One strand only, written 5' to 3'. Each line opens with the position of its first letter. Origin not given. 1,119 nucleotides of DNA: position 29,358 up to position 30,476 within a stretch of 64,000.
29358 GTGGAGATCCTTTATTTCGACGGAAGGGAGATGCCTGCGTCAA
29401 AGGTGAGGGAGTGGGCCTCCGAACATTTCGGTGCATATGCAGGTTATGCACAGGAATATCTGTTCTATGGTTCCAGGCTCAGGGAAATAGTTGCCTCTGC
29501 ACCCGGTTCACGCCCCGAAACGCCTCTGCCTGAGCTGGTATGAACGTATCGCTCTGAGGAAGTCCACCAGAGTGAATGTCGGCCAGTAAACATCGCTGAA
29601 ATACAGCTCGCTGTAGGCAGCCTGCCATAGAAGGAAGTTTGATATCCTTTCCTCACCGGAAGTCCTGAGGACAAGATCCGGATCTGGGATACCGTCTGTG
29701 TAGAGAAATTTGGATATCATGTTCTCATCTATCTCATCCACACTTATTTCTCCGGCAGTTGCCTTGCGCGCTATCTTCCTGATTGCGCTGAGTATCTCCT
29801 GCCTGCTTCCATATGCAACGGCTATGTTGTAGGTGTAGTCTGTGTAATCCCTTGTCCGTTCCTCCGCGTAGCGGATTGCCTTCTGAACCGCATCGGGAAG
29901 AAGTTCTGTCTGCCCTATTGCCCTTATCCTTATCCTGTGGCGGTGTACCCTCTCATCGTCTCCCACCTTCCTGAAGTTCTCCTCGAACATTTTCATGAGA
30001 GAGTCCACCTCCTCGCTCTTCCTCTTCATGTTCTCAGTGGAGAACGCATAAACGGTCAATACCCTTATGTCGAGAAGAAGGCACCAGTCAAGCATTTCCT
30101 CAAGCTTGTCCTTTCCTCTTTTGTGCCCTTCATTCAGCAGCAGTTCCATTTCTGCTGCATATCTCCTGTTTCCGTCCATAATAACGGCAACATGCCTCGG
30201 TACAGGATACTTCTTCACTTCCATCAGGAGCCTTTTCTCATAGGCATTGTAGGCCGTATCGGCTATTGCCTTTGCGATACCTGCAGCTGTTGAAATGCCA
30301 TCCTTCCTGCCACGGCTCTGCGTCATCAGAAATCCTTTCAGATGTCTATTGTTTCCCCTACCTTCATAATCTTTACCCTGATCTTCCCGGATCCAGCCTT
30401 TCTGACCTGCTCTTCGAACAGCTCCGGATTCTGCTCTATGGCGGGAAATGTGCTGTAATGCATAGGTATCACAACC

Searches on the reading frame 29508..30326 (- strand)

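Call 21: search_protein_families(library=pfam, proteins=[window:29508-30326:-], max_evalue=0.00001)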
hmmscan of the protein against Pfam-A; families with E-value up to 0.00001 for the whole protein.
window:29508-30326:- (272 aa): 1 family
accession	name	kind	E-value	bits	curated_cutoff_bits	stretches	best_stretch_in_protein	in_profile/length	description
PF01255.24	Prenyltransf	-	7.3e-83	277.9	27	1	49-271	1-219/219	Putative undecaprenyl diphosphate synthase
